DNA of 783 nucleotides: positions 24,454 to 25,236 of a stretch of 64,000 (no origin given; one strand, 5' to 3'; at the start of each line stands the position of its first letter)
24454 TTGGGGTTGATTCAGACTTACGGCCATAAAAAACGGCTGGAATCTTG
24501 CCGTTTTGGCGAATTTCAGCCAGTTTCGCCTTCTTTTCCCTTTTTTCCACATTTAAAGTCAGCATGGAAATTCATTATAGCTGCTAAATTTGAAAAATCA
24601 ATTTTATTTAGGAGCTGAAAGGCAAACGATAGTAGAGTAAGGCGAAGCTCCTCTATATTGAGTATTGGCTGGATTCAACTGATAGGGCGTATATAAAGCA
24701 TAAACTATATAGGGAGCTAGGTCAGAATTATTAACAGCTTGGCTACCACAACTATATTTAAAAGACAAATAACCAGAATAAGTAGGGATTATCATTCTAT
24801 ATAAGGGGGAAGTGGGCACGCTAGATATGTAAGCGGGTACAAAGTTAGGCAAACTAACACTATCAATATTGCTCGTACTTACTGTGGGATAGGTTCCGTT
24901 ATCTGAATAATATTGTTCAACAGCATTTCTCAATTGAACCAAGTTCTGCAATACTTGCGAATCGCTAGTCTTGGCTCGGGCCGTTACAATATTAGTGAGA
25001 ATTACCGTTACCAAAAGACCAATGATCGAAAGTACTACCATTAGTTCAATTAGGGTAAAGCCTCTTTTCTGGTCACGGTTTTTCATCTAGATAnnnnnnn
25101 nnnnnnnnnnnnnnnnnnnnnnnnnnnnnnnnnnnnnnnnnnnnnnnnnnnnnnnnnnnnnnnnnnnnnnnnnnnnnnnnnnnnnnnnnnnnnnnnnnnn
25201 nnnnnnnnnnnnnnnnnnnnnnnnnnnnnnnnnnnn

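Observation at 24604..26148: Duplicated two-gene module: small single-TM protein plus type IV pilin, repeated twice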

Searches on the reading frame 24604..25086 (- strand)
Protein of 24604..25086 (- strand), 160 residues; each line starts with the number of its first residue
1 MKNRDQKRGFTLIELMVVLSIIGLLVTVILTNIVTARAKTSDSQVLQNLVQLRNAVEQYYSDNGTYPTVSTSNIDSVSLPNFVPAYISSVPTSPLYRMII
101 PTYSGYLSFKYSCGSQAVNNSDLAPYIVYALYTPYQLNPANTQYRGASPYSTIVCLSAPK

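Call 5: search_protein_families(library=pfam, proteins=[window:24604-25086:-], max_evalue=1)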
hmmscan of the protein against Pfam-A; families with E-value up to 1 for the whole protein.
window:24604-25086:- (160 aa): 7 families
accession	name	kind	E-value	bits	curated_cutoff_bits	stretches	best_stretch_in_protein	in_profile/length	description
PF07963.17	N_methyl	-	4e-09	36.1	21.2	1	6-30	3-27/27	Prokaryotic N-terminal methylation motif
PF16732.10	ComP_DUS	-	0.0042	18.4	27.3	1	39-72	9-43/87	Type IV minor pilin ComP, DNA uptake sequence receptor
PF08334.16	T2SSG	-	0.021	15.3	21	1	36-70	5-39/108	Type II secretion system (T2SS), protein G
PF13075.11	DUF3939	-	0.048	14.3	21.3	1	42-96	69-124/134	Protein of unknown function (DUF3939)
PF00114.24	Pilin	-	0.13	13.6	22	1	38-74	3-37/108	Pilin (bacterial filament)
PF11773.13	ComGE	-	0.14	12.5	25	1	12-49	2-39/82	Competence system putative prepilin ComGE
PF23214.1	SH3_CYT4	-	0.21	11.7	27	1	49-84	24-59/73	Mitochondrial protein cyt-4 SH3 domain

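Call 15: search_protein_families(library=ncbifam, proteins=[window:24604-25086:-], max_evalue=1)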
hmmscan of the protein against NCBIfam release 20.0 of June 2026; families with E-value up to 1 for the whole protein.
window:24604-25086:- (160 aa): 17 families
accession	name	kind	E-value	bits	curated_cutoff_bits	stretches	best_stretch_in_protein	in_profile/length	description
TIGR01710.1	typeII_sec_gspG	equivalog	3.6e-13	49.7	88.85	1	8-71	1-64/134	type II secretion system major pseudopilin GspG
NF041775.1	typeIV_PilA_Myxo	equivalog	3.3e-10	40.3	400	1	6-68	9-71/214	type IV pilin protein PilA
TIGR01708.2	typeII_sec_gspH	equivalog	3.2e-09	37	80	1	8-55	2-49/169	type II secretion system minor pseudopilin GspH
NF007862.0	PRK10574.1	equivalog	1.1e-08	35.3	138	1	5-73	2-70/145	prepilin peptidase-dependent pilin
TIGR02532.1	IV_pilin_GFxxxE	domain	2.1e-08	33.7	16.3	1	7-30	1-24/24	prepilin-type N-terminal cleavage/methylation domain-containing protein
NF041013.1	T4P_ComGE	equivalog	2.3e-08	34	49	1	6-67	2-63/83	competence type IV pilus minor pilin ComGE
NF040999.1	pilin_ComGC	equivalog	3.9e-07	30.2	75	1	8-70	2-64/84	competence type IV pilus major pilin ComGC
NF007800.0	PRK10506.1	equivalog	0.00035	20.4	158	1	3-38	4-39/163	prepilin peptidase-dependent protein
NF040982.1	ComGD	equivalog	0.00043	20.7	70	1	7-51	1-45/139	competence type IV pilus minor pilin ComGD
NF041002.1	pilin_ComGF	equivalog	0.00066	19.9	80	1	8-58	2-54/139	competence type IV pilus minor pilin ComGF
TIGR02596.1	TIGR02596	subfamily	0.0032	17.6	70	1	10-36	1-27/196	Verru_Chthon cassette protein D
TIGR02599.1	TIGR02599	subfamily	0.0077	15.5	256.5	1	9-41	1-32/361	Verru_Chthon cassette protein C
TIGR01707.1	gspI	equivalog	0.016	15.7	44.35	1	9-46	1-35/101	type II secretion system minor pseudopilin GspI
NF038304.1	EPS_HpsC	equivalog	0.02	14.5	200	1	2-35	15-48/318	hormogonium polysaccharide secretion pseudopilin HpsC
NF047828.1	T3SSXpsI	equivalog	0.11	12.6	150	1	7-37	1-31/132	type II secretion system protein XpsI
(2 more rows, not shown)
